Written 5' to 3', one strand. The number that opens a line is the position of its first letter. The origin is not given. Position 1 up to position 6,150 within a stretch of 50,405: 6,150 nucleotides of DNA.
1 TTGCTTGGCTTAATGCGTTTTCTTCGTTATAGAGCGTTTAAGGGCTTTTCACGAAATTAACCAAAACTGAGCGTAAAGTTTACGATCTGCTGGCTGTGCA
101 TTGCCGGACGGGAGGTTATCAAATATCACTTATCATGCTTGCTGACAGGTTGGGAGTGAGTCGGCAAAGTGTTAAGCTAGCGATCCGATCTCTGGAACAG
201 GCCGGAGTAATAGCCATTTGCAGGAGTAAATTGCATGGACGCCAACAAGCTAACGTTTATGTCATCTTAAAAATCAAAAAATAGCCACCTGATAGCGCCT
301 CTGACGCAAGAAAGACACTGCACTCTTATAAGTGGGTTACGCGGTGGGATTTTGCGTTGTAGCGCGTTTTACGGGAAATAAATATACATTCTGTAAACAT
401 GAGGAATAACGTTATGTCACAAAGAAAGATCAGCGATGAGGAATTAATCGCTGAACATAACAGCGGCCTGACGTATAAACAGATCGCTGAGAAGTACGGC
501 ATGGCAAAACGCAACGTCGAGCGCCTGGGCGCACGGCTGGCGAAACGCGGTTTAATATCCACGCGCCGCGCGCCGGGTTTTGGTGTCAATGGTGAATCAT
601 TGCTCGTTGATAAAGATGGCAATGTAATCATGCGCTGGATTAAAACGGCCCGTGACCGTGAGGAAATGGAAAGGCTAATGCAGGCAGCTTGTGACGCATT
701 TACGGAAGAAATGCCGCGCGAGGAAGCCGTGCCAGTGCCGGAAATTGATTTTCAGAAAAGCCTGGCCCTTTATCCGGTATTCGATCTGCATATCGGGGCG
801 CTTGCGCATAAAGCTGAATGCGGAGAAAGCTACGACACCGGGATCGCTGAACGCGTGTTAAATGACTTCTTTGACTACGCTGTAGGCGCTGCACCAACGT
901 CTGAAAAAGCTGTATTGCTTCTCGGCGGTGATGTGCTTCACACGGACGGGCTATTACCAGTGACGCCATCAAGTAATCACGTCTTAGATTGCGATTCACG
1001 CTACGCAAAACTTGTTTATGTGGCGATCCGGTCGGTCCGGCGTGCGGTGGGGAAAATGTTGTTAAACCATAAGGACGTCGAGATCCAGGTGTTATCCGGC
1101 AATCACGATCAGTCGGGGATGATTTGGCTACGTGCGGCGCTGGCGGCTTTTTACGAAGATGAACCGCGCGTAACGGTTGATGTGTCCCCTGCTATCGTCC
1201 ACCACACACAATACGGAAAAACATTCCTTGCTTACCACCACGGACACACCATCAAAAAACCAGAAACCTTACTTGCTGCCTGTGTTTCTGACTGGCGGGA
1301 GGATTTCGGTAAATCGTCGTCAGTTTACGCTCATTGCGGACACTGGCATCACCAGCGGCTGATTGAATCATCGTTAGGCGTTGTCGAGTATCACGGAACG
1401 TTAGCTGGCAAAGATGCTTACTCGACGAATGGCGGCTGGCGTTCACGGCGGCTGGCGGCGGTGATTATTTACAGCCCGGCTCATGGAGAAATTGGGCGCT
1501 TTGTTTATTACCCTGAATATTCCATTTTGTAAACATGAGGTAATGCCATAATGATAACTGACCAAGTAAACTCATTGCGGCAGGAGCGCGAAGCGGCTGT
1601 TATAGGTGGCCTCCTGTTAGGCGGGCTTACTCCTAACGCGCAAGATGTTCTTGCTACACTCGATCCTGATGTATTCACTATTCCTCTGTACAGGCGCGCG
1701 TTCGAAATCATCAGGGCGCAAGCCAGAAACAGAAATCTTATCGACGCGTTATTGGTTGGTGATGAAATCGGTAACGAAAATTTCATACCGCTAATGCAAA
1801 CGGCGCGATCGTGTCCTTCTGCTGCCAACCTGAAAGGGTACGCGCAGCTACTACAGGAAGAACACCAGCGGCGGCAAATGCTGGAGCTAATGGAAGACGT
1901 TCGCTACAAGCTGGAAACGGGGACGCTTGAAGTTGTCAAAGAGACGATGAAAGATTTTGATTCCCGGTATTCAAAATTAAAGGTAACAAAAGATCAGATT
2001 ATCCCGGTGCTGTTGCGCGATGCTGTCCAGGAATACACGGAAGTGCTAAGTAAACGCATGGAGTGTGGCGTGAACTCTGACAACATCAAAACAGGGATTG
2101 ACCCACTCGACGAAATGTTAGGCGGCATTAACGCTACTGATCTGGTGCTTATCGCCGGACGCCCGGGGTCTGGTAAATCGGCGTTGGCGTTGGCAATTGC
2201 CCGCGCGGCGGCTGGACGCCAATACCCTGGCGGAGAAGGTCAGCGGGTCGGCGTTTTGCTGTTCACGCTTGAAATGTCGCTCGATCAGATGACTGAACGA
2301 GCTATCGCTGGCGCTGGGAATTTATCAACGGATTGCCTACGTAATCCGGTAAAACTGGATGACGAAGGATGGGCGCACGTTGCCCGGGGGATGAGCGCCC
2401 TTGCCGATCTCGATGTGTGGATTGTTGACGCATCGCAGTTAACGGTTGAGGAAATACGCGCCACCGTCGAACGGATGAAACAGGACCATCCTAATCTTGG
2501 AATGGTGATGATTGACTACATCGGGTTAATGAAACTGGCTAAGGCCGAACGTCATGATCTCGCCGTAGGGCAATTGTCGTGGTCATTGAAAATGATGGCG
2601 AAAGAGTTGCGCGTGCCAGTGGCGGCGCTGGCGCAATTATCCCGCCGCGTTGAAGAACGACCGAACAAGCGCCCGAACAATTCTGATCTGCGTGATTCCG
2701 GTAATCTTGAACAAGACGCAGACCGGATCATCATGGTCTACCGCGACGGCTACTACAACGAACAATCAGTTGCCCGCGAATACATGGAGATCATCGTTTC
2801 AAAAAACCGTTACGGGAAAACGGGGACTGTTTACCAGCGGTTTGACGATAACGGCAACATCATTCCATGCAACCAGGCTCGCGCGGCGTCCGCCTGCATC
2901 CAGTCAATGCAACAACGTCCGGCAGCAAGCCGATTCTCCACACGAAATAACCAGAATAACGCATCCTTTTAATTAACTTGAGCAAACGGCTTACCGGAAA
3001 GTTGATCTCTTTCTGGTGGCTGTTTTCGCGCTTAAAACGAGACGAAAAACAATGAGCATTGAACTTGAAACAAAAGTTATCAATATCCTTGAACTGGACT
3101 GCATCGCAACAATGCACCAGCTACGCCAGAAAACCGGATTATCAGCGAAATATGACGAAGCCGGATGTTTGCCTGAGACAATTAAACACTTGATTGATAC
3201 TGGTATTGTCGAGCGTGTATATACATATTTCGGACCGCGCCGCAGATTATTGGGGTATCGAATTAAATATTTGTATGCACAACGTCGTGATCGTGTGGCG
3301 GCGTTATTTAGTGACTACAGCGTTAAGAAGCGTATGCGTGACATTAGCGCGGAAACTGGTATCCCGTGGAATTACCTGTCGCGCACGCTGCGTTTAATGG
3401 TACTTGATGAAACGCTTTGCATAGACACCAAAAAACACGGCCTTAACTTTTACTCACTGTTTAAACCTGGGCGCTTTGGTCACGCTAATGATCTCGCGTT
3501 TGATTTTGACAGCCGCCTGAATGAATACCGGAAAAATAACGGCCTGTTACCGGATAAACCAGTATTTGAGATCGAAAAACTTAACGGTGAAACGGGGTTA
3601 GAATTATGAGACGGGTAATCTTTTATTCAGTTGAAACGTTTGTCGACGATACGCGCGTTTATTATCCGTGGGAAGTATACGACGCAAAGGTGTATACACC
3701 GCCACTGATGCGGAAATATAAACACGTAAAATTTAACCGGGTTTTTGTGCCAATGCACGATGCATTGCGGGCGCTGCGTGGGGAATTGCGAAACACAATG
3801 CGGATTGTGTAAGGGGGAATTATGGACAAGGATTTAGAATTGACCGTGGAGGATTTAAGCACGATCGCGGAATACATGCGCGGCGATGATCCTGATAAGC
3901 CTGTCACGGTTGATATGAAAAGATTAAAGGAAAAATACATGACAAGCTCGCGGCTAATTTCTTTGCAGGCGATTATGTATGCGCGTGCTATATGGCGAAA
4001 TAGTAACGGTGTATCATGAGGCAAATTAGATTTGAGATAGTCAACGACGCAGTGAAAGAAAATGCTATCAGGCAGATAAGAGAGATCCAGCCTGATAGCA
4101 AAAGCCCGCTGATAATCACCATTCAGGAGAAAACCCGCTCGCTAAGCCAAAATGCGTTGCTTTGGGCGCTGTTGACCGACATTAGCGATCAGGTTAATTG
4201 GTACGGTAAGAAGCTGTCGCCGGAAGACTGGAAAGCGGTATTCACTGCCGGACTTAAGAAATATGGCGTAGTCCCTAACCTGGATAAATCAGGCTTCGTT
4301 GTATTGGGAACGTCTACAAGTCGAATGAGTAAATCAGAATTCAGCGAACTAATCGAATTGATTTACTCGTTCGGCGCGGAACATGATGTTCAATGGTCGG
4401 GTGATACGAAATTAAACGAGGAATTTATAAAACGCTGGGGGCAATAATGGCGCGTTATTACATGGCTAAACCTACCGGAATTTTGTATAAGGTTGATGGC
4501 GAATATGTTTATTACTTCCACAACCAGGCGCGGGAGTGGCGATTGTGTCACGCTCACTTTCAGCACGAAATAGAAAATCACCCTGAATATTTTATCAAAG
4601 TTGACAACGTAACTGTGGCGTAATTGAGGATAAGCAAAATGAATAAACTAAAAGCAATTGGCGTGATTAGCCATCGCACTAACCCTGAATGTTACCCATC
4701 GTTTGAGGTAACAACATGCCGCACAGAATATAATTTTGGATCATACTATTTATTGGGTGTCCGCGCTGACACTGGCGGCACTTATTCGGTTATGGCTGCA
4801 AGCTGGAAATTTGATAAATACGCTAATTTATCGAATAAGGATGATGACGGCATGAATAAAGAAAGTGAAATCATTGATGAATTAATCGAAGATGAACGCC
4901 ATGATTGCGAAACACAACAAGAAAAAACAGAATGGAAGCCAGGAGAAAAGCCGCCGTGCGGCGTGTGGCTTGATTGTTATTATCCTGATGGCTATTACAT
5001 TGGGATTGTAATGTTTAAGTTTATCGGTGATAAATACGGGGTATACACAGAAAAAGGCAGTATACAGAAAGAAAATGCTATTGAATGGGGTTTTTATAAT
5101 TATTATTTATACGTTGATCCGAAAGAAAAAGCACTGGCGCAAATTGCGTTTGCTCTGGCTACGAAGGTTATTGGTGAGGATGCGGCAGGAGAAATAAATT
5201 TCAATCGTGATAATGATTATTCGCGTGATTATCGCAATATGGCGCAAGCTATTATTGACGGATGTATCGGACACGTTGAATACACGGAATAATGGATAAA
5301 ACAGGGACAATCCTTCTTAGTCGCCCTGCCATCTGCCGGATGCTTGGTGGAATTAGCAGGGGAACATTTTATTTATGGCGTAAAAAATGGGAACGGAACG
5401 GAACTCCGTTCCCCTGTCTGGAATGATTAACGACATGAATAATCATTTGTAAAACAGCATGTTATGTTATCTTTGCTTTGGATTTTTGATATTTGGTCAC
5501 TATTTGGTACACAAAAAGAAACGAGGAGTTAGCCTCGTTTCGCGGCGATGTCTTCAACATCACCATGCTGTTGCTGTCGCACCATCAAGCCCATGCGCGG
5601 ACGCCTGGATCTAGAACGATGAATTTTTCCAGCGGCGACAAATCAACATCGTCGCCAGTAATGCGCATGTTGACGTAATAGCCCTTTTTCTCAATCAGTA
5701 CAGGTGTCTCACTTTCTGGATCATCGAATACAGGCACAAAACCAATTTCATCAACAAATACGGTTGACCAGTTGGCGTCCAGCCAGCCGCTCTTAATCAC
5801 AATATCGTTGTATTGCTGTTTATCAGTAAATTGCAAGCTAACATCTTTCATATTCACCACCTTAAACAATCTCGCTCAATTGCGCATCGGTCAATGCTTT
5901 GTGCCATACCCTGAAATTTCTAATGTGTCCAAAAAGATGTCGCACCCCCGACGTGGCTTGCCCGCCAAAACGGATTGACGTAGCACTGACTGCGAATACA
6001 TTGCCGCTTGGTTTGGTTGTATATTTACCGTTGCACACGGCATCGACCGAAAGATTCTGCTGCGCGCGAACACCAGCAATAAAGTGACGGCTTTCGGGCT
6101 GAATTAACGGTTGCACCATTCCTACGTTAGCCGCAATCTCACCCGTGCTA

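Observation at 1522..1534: Strand-biased repeated motif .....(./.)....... in intergenic regions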

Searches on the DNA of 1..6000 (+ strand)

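Call 6: search_dna_similar(query=window:1-6000:+, collection=phages, mode=near, max_rows=25)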
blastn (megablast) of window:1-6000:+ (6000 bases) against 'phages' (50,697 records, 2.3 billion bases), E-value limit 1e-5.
Records with a match: 11; places in all: 13; records where one place covers at least 80% of the query: 2.
Best place of each record, by identity: 90-95% 1; 80-90% 6; 60-80% 4.
By first word of the organism name: Escherichia 6; Klebsiella 4; Enterobacteria 1.
By host as written in the record: Escherichia coli K-12 5; Klebsiella pneumoniae 4; Escherichia coli 1; Escherichia coli str. K-12 substr. W3110 1.
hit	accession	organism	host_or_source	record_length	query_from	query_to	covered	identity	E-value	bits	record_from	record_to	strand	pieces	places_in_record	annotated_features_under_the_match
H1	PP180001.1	Escherichia phage mEp010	Escherichia coli K-12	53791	271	5287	81%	86.1%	0e+0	5234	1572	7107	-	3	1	DNA helicase | hypothetical protein (x8) | homing endonuclease | terminator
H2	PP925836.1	Escherichia phage MagusPhagus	Escherichia coli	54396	266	5564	75%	92.5%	0e+0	6470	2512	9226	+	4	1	hypothetical protein (x9) | DNA repair exonuclease | MarR family transcrition regulator | NinB/Orf homologous recombination mediator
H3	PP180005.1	Escherichia phage mEp554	Escherichia coli K-12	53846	367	5413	82%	85.2%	0e+0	5015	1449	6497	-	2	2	DNA helicase | hypothetical protein (x9)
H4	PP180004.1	Escherichia phage mEp044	Escherichia coli K-12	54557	383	5287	79%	85.8%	0e+0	5030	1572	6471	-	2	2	DNA helicase | hypothetical protein (x7) | terminator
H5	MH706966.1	Enterobacteria phage mEp021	Escherichia coli str. K-12 substr. W3110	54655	377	4957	76%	84.9%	0e+0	4639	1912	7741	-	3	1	putative replicative DNA helicase | hypothetical protein (x5) | putative DNA methyltransferase N-4/N-6 | putative HNH endonuclease | putative recombination protein NinB | and 2 other names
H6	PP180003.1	Escherichia phage mEp515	Escherichia coli K-12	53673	383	4957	76%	85.0%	0e+0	4641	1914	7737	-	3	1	DNA helicase | hypothetical protein (x8) | homing endonuclease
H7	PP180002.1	Escherichia phage mEp013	Escherichia coli K-12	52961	377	5324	75%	85.5%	0e+0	4640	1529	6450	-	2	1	DNA helicase | hypothetical protein (x8) | DNA recombination protein | terminator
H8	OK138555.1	Klebsiella phage vB_Kp_IME328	Klebsiella pneumoniae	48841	765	1183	7%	71.3%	2e-17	99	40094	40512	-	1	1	hypothetical protein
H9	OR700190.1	Klebsiella phage SH-KP2492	Klebsiella pneumoniae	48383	765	1183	7%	71.3%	2e-17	99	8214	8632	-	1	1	DNA repair exonuclease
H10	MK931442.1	Klebsiella phage Sin4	Klebsiella pneumoniae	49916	762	1171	7%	71.2%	1e-15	94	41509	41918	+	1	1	hypothetical protein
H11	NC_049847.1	Klebsiella phage Sin4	Klebsiella pneumoniae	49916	762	1171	7%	71.2%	1e-15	94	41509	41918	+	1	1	DNA repair exonuclease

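Call 9: get_annotated_region(hit=H2, flank=2500)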
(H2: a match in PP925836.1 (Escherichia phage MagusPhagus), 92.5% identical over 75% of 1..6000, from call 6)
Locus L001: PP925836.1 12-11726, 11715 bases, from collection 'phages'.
description: Escherichia phage MagusPhagus, complete genome.
organism: Escherichia phage MagusPhagus (NCBI taxid 3233703)
taxonomy: Viruses
host: Escherichia coli; source: bird poop; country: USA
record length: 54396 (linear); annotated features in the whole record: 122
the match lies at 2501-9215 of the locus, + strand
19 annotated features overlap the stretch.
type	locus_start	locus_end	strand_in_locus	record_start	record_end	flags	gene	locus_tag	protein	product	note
CDS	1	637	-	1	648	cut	-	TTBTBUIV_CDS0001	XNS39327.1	hypothetical protein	-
CDS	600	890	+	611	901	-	-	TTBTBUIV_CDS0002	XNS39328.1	hypothetical protein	-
CDS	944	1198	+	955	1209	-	-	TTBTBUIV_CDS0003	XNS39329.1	replication initiation protein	-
CDS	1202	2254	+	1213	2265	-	-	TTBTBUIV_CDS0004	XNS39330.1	hypothetical protein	-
CDS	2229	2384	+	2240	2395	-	-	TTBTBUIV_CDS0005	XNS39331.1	hypothetical protein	-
CDS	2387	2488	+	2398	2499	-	-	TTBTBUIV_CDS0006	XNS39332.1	hypothetical protein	-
CDS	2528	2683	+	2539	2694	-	-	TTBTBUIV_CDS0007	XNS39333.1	hypothetical protein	-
CDS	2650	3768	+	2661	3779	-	-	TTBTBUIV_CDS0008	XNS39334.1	DNA repair exonuclease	-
CDS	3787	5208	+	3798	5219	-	-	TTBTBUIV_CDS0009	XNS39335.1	hypothetical protein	-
CDS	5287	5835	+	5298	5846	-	-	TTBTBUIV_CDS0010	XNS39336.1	MarR family transcrition regulator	-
CDS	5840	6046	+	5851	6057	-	-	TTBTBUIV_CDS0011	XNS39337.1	hypothetical protein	-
CDS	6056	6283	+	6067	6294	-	-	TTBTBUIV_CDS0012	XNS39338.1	hypothetical protein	-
CDS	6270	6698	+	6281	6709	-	-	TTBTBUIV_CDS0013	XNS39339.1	NinB/Orf homologous recombination mediator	-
CDS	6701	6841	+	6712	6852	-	-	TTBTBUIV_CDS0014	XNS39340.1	hypothetical protein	-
CDS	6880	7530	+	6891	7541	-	-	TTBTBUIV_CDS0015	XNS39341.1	hypothetical protein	-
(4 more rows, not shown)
